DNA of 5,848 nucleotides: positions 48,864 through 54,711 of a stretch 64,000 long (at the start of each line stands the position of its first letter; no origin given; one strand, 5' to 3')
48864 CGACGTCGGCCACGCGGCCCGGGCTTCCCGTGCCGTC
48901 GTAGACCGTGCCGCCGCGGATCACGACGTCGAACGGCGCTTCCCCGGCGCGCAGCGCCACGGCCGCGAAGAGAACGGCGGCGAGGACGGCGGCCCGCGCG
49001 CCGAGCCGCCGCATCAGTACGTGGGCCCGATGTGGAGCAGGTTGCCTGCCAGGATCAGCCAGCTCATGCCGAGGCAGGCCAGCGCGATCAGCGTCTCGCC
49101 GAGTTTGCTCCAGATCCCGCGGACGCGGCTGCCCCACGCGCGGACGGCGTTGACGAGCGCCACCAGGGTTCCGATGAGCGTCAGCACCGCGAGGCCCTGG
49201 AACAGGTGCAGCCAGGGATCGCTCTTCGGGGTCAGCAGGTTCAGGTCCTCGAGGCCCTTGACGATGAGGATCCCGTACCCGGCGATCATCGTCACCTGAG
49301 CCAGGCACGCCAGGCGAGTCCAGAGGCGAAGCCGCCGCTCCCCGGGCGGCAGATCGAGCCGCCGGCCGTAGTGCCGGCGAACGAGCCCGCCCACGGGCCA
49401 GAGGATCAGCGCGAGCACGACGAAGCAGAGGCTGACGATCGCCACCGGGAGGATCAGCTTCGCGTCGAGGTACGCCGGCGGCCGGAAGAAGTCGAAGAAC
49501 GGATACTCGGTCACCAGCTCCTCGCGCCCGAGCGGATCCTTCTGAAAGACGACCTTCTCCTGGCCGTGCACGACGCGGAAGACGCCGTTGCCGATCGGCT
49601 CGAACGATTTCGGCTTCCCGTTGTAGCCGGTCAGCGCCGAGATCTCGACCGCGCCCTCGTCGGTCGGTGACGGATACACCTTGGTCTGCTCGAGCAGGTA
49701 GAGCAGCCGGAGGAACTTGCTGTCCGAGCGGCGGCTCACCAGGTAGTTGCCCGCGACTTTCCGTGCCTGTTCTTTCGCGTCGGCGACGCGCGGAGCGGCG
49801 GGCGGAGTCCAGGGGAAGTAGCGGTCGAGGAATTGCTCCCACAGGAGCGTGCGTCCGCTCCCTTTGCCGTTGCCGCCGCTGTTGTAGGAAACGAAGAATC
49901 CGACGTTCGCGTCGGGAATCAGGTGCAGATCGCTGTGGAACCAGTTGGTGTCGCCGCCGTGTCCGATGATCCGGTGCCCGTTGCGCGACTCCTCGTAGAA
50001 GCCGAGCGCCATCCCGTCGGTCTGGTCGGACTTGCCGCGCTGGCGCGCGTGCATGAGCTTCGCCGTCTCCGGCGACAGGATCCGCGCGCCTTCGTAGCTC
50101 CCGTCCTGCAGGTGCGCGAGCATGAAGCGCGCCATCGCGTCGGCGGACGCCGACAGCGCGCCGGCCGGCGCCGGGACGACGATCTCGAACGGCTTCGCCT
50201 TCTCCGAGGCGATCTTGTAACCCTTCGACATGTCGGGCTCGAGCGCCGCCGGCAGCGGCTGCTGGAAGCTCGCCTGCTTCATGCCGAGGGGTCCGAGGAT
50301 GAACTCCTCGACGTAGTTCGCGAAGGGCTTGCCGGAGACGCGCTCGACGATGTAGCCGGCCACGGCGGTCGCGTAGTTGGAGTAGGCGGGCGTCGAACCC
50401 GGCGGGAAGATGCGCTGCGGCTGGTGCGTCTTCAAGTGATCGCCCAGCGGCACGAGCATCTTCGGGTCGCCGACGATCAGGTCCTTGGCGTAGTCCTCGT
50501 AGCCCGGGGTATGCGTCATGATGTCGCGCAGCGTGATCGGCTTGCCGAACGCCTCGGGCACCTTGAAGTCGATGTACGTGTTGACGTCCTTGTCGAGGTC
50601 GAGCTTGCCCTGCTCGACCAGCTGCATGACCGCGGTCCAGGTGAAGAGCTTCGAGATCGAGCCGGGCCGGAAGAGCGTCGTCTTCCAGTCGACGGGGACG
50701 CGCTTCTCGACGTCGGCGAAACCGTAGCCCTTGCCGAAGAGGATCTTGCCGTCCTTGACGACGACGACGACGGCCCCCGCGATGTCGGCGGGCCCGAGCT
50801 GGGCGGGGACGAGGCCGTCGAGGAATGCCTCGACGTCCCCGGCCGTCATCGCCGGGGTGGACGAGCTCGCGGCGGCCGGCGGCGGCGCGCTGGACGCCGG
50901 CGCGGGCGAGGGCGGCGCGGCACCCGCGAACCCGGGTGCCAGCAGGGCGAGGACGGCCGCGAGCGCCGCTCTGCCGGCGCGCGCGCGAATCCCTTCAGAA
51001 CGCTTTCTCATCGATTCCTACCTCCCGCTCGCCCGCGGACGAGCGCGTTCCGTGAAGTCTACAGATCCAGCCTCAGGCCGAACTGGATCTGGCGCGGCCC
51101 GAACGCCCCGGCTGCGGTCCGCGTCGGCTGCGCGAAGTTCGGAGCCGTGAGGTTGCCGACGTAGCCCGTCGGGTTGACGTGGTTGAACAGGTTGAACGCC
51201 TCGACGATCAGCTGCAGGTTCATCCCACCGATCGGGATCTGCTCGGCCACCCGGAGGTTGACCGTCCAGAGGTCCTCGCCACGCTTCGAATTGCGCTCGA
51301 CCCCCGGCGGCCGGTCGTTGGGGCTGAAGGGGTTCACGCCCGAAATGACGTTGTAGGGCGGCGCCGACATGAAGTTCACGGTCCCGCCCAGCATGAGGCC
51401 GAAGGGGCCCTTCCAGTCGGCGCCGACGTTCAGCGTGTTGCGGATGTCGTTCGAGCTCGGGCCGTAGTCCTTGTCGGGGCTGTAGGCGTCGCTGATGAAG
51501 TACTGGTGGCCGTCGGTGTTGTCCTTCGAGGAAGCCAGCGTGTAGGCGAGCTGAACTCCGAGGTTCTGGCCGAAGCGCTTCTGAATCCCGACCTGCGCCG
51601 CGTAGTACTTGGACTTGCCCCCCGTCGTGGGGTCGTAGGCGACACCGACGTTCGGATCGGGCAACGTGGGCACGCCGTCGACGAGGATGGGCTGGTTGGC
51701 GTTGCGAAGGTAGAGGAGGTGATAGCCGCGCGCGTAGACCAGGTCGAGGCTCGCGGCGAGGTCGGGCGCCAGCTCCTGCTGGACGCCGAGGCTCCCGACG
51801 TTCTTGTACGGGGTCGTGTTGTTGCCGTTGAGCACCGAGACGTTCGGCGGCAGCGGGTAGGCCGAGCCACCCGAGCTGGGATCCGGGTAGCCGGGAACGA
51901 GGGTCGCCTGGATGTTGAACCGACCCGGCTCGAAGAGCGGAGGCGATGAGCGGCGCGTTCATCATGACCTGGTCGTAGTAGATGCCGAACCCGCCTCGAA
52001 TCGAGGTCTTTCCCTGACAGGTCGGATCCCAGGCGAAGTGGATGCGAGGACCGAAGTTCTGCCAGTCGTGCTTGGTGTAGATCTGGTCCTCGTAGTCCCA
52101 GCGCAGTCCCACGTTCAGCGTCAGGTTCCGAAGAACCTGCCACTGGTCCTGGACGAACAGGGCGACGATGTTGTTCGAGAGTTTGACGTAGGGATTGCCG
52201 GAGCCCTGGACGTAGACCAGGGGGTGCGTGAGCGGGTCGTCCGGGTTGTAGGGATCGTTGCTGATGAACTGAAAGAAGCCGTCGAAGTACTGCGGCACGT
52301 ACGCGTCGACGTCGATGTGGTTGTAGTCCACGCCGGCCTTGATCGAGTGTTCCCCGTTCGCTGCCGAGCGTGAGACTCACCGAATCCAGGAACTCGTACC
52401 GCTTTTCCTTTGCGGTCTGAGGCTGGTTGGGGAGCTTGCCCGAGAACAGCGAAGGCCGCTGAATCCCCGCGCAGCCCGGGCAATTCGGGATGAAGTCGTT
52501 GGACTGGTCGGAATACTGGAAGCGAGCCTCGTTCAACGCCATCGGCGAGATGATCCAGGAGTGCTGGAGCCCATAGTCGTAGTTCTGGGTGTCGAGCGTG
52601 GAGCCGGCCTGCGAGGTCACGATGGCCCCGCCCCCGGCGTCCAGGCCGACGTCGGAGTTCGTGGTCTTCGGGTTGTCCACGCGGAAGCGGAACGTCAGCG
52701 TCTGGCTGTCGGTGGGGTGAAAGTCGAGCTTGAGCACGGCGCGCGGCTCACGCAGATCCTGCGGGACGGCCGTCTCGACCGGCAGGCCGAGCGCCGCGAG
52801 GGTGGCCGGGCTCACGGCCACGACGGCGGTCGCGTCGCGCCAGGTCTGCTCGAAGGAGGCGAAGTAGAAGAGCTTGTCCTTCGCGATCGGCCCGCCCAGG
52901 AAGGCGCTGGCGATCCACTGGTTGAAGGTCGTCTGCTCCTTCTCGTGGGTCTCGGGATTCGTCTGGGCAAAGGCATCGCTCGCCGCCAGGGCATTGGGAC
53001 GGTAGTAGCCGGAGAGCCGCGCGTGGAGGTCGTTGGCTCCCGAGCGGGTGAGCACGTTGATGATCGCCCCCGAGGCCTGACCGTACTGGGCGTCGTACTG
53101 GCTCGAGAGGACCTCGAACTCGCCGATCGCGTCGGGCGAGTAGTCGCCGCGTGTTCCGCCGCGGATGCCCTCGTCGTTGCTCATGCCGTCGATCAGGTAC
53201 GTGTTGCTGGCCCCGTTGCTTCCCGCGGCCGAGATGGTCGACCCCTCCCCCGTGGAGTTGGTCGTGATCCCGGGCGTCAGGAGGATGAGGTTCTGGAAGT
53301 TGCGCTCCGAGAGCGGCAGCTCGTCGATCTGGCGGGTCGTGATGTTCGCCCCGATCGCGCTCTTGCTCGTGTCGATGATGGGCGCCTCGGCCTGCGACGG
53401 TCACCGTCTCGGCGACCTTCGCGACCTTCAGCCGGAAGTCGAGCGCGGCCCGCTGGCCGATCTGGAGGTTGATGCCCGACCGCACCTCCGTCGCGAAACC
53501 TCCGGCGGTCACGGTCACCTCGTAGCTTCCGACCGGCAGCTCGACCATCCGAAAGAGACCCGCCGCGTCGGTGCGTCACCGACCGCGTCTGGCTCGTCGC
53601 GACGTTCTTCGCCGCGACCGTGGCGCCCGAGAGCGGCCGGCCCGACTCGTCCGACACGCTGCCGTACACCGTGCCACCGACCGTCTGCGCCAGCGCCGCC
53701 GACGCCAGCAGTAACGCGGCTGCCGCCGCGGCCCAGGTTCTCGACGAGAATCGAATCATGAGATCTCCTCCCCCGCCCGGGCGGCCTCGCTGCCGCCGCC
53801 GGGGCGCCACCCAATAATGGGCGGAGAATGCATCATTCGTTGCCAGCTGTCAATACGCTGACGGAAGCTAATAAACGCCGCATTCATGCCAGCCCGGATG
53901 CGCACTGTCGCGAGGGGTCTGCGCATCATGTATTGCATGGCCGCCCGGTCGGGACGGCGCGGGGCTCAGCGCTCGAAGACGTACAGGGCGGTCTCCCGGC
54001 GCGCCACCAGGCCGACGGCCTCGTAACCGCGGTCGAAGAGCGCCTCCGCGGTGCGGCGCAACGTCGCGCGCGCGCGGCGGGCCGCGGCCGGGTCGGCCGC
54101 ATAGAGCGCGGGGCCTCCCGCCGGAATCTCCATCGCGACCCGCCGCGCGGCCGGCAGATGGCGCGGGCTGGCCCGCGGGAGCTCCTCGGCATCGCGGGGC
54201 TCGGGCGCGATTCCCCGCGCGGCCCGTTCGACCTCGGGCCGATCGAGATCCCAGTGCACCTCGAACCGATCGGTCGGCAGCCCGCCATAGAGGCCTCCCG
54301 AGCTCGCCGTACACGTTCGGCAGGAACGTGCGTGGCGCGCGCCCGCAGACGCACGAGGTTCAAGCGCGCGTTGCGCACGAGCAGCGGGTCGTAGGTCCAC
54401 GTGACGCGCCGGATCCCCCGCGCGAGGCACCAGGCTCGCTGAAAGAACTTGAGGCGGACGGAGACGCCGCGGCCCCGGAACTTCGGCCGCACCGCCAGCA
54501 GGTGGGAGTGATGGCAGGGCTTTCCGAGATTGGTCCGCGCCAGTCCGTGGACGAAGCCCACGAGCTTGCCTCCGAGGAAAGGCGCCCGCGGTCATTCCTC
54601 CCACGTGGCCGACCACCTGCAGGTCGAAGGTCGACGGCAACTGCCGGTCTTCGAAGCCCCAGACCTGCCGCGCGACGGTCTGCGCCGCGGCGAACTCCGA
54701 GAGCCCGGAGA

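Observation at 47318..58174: Candidate regulated D-amino-acid / D-peptide utilisation locus: TonB receptor plus periplasmic D-specific hydrolases plus a cytoplasmic NSAR D-to-L pathway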

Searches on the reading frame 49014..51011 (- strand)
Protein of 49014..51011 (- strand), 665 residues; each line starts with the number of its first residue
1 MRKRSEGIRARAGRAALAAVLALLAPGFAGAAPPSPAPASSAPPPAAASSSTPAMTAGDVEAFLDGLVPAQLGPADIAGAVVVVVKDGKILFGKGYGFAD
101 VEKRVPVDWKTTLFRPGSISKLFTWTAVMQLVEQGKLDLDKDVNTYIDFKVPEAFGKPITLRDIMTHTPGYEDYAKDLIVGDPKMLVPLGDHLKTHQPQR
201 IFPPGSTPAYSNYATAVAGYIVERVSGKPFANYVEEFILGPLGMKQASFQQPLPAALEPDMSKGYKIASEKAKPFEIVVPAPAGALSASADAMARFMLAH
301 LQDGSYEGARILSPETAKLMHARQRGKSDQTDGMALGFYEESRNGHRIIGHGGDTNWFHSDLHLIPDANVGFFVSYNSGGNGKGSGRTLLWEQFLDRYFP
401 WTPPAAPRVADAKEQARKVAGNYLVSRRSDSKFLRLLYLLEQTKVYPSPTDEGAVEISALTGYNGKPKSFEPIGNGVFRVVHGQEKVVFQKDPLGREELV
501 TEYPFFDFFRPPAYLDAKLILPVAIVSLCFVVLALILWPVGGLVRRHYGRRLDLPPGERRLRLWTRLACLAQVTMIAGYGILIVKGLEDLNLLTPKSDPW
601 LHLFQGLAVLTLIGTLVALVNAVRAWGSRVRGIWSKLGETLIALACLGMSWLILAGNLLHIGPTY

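Call 8: search_protein_families(library=pfam, proteins=[window:49014-51011:-], max_evalue=0.01)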
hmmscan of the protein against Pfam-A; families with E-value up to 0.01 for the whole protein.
window:49014-51011:- (665 aa): 1 family
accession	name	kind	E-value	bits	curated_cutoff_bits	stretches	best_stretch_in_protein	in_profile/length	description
PF00144.29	Beta-lactamase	-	3e-61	207.9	27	1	73-381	10-313/329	Beta-lactamase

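Call 31: search_protein_families(library=ncbifam, proteins=[window:49014-51011:-], max_evalue=0.00001)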
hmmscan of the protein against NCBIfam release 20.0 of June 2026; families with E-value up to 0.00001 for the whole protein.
window:49014-51011:- (665 aa): 46 families (the best 25 are shown)
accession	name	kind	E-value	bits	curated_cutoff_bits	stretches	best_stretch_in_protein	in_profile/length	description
NF007943.0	PRK10662.1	equivalog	4.6e-23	81.4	266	1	79-378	52-356/380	D-alanyl-D-alanine-carboxypeptidase/endopeptidase AmpH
NF033085.1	bla_class_C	equivalog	6.6e-23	81.1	415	1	67-306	11-240/356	class C beta-lactamase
NF009622.0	PRK13128.1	equivalog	2.4e-18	65.9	443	1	60-385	9-321/518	D-aminopeptidase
NF033698.1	blaCSA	exception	6.9e-18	64.7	884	1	68-301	30-248/375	CSA family class C beta-lactamase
NF033569.1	blaLHK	exception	1.6e-17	63.6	850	1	60-309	37-276/390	LHK family class C beta-lactamase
NF033700.1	blaCMA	exception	5.1e-17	62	887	1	68-303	30-250/375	CMA family class C beta-lactamase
NF045671.1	blaPNC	exception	4.7e-16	58.6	750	1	43-301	30-276/401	PNC family class C beta-lactamase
NF033159.0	blaPAC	exception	9.2e-16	57.6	850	1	58-283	29-239/380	PAC family class C beta-lactamase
NF050047.1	blaELC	exception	1.5e-15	57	840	1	10-299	33-309/434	ELC family class C beta-lactamase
NF000423.2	blaSRT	exception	1.9e-15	56.9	860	1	75-301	39-250/378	SRT/SST family class C beta-lactamase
NF041665.1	blaPSZ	exception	2.7e-15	56.2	850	1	49-302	17-258/379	PSZ family class C beta-lactamase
NF038359.1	blaPRC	exception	5.9e-15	55.1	820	1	50-304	18-259/379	PRC family class C beta-lactamase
NF000519.2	blaPDC_var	exception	6.4e-15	55.2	900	1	52-307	26-272/397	PDC variant family class C beta-lactamase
NF052559.1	MthAcHydAcmB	equivalog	3.5e-14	52.3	550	1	73-322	20-291/391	methyl acetate hydrolase AcmB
NF000422.6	blaPDC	exception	9.1e-14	51.4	865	1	54-302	28-267/397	PDC family class C beta-lactamase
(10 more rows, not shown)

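Call 33: search_solved_structures(query=window:49014-51011:-, max_evalue=1e-10)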
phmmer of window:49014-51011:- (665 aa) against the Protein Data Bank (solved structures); distinct sequences matched with E-value up to 1e-10: 50.
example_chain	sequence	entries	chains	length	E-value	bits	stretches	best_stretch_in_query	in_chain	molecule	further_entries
7spn_A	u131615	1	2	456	3.1e-32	114.9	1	77-400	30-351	IS11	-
2qmi_A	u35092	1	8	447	1.4e-31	112.8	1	65-380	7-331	Pbp related beta-lactamase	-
9sn1_A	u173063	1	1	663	1e-25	93.4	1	84-382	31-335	Beta-lactamase family protein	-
4gdn_A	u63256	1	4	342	4.8e-21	78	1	56-377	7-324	Protein flp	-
4ivi_A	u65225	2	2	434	7.8e-20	74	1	41-323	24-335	Carboxylesterase | Carboxylesterases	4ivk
7pp3_A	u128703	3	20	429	8.7e-20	73.8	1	45-343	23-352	Esterase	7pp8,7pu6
4y7p_A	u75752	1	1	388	1e-17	67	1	41-357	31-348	Alkaline D-peptidase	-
7v21_A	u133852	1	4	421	2.9e-17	65.5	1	49-237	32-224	Serine beta-lactamase-like protein LACTB, mitochondrial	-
1ci8_A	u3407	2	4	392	4.4e-17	64.9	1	54-266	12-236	PROTEIN (CARBOXYLESTERASE)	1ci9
7atl_AAA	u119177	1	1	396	1.1e-16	63.5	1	71-338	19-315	Esterase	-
6ksu_A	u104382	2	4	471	2.3e-16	62.5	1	76-383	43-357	Alpha/beta hydrolase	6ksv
1sde_A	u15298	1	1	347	2.5e-16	62.4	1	80-360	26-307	D-alanyl-D-alanine carboxypeptidase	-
1cef_A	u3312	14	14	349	2.5e-16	62.4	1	80-360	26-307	D-ALANYL-D-ALANINE CARBOXYPEPTIDASE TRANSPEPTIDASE | D-ALANYL-D-ALANINE CARBOXYPEPTIDASE | D-alanyl-D-alanine carboxypeptidase precursor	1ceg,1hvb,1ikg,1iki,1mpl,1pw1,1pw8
8xy8_A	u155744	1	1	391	5.8e-16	61.2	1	49-301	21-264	Beta-lactamase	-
7v1y_A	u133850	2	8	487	8.1e-16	60.7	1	49-178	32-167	Serine beta-lactamase-like protein LACTB, mitochondrial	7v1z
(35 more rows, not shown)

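Call 73: find_homologous_proteins(query=window:49014-51011:-, max_evalue=1e-30)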
Query window:49014-51011:- (665 aa): 8000 proteins with E <= 1e-30 among 8000 candidates; the best 120 are listed.
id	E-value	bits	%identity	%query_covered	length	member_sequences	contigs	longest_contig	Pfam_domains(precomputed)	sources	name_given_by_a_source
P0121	0.0e+0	1434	95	100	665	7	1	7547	PF00144.30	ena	-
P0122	0.0e+0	1283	85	94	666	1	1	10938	PF00144.30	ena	-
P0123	0.0e+0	1279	86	96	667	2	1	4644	PF00144.30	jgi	jgi:CubicO group peptidase (beta-lactamase class C family)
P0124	0.0e+0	1276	85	95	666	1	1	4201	PF00144.30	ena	-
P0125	0.0e+0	1275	84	95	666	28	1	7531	PF00144.30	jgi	-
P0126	0.0e+0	1274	84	95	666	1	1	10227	PF00144.30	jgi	-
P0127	0.0e+0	1272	82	98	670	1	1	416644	PF00144.30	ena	-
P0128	0.0e+0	1270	84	95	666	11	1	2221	PF00144.30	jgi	jgi:CubicO group peptidase (beta-lactamase class C family)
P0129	0.0e+0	1248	85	93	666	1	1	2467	PF00144.30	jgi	jgi:CubicO group peptidase (beta-lactamase class C family)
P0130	0.0e+0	1229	83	92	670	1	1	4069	PF00144.30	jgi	jgi:CubicO group peptidase (beta-lactamase class C family)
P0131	0.0e+0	1224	84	92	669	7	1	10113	PF00144.30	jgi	jgi:CubicO group peptidase (beta-lactamase class C family)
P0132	0.0e+0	1222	83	93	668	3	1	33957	PF00144.30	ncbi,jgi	ncbi:MAG TPA: serine hydrolase domain-containing protein [Thermoanaerobaculia bacterium]|jgi:CubicO 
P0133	0.0e+0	1219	84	92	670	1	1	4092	PF00144.30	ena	-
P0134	0.0e+0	1215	83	92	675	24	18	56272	PF00144.30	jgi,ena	jgi:CubicO group peptidase (beta-lactamase class C family)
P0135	0.0e+0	1212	82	93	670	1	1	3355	PF00144.30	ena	-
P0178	2.7e-237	808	55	96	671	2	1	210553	PF00144.30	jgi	jgi:CubicO group peptidase (beta-lactamase class C family)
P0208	1.5e-226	772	56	92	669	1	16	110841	PF00144.30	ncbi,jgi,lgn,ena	ncbi:MAG: serine hydrolase domain-containing protein [Terriglobales bacterium]|jgi:CubicO group pept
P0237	7.5e-225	766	53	97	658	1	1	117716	PF00144.30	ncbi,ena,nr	ncbi:MAG TPA: serine hydrolase domain-containing protein [Blastocatellia bacterium]|nr:serine hydrol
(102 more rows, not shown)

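Call 74: find_encoding_contigs(protein=P0208, flank=8000, max_places=2)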
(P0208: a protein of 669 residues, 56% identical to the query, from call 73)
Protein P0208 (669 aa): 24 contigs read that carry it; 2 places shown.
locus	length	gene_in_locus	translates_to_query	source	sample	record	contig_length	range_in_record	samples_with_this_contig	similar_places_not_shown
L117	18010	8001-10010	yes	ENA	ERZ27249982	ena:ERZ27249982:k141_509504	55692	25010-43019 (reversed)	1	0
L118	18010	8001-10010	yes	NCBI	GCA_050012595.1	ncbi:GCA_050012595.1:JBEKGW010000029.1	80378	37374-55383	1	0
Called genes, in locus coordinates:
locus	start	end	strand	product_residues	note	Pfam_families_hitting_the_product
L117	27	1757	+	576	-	PF01979:Amidohydro_1 (faint), PF07969:Amidohydro_3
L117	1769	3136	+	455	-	PF13520:AA_permease_2, PF00324:AA_permease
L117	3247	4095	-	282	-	PF01418:HTH_6 (weak), PF01380:SIS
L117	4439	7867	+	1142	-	PF13620:CarboxypepD_reg, PF07715:Plug (faint), PF25183:OMP_b-brl_4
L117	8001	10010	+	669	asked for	PF00144:Beta-lactamase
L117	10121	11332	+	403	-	PF02746:MR_MLE_N, PF13378:MR_MLE_C, PF07476:MAAL_C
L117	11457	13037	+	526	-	PF00144:Beta-lactamase, PF11954:DUF3471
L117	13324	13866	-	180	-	-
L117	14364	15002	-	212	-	PF10646:Germane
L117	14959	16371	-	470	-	PF01520:Amidase_3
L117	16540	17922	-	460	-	-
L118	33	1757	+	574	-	PF01979:Amidohydro_1 (faint), PF07969:Amidohydro_3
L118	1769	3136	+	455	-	PF13520:AA_permease_2, PF00324:AA_permease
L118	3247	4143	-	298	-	PF01418:HTH_6 (weak), PF01380:SIS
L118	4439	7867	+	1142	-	PF13620:CarboxypepD_reg, PF07715:Plug (faint), PF25183:OMP_b-brl_4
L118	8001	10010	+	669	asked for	PF00144:Beta-lactamase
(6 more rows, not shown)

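Call 75: find_encoding_contigs(protein=P0237, flank=8000, max_places=2)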
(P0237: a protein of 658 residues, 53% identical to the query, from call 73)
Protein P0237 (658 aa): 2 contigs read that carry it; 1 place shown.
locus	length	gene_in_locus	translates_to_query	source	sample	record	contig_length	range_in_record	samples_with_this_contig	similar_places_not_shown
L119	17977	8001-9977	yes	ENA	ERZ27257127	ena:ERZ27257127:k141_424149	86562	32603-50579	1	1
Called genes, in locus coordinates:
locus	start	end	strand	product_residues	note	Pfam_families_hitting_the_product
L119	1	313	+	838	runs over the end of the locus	PF01326:PPDK_N, PF27448:Rph_4th, PF00391:PEP-utilizers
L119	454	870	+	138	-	-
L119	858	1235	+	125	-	PF04134:DCC1-like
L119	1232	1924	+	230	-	PF00440:TetR_N, PF17931:TetR_C_23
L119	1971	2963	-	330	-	PF01418:HTH_6, PF01380:SIS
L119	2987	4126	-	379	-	PF02746:MR_MLE_N, PF26685:DUF8230_C, PF13378:MR_MLE_C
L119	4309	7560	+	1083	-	PF13620:CarboxypepD_reg, PF13715:CarbopepD_reg_2, PF07715:Plug, PF00593:TonB_dep_Rec_b-barrel, PF25183:OMP_b-brl_4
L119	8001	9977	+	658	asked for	PF00144:Beta-lactamase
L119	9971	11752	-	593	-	PF00486:Trans_reg_C, PF13181:TPR_8 (faint), PF00515:TPR_1 (faint), PF07719:TPR_2 (faint), PF13431:TPR_17 (weak), PF13432:TPR_16, PF13414:TPR_11 (weak), PF14559:TPR_19 (weak), +2 more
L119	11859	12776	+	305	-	PF12895:ANAPC3 (faint), PF14559:TPR_19 (faint), PF00515:TPR_1 (faint), PF07719:TPR_2 (faint), PF13428:TPR_14 (faint), PF13432:TPR_16, PF13181:TPR_8 (faint)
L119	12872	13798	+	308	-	PF23023:Anti-Pycsar_Apyc1, PF00753:Lactamase_B, PF12706:Lactamase_B_2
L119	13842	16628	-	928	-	PF00311:PEPcase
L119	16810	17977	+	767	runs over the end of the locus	PF03176:MMPL, PF12349:Sterol-sensing, PF03176:MMPL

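Call 76: find_encoding_contigs(protein=P0178, flank=8000, max_places=2)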
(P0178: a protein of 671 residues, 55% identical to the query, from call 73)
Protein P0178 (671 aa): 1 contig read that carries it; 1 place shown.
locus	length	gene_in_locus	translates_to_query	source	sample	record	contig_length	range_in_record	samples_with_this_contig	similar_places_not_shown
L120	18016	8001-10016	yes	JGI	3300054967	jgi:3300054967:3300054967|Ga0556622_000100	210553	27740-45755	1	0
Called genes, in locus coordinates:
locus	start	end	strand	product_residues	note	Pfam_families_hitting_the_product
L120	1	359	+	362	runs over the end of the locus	PF12852:Cupin_6, PF00165:HTH_AraC (faint), PF12833:HTH_18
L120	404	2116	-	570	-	PF01979:Amidohydro_1 (faint), PF07969:Amidohydro_3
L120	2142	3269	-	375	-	PF02746:MR_MLE_N, PF26685:DUF8230_C (weak), PF13378:MR_MLE_C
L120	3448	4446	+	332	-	PF01418:HTH_6, PF01380:SIS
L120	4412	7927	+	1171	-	PF13620:CarboxypepD_reg, PF25183:OMP_b-brl_4, PF00593:TonB_dep_Rec_b-barrel (weak)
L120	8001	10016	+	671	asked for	PF00144:Beta-lactamase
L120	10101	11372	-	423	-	PF02771:Acyl-CoA_dh_N (weak), PF00441:Acyl-CoA_dh_1, PF08028:Acyl-CoA_dh_2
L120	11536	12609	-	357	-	PF21320:WHD_Rv2258c, PF13489:Methyltransf_23, PF05175:MTS (weak), PF08704:GCD14 (weak), PF13847:Methyltransf_31, PF08241:Methyltransf_11, PF08242:Methyltransf_12, PF13649:Methyltransf_25, +1 more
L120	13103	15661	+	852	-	PF00486:Trans_reg_C, PF24885:TPR_NPHP3 (faint), PF25872:HTH_77, PF00515:TPR_1 (faint), PF13424:TPR_12, PF14938:SNAP (weak), PF17874:TPR_MalT, PF13424:TPR_12, +3 more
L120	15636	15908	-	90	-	PF14026:SCO4226-like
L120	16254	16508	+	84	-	PF13432:TPR_16 (faint), PF14559:TPR_19 (weak)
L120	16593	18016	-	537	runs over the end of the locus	PF02776:TPP_enzyme_N, PF00205:TPP_enzyme_M, PF02775:TPP_enzyme_C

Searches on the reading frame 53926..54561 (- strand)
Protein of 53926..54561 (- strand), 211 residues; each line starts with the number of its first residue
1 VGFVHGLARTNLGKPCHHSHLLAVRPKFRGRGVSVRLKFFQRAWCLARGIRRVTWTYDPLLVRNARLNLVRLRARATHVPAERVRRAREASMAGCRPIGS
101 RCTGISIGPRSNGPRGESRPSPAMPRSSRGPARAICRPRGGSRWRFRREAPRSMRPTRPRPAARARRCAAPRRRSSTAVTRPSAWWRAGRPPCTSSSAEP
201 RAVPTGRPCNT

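Call 8: search_protein_families(library=pfam, proteins=[window:53926-54561:-], max_evalue=0.01)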
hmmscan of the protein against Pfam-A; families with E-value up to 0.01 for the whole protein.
window:53926-54561:- (211 aa): 1 family
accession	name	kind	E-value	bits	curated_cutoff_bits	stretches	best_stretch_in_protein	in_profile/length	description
PF00583.31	Acetyltransf_1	-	0.0038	17.9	20.7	1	2-55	46-98/116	Acetyltransferase (GNAT) family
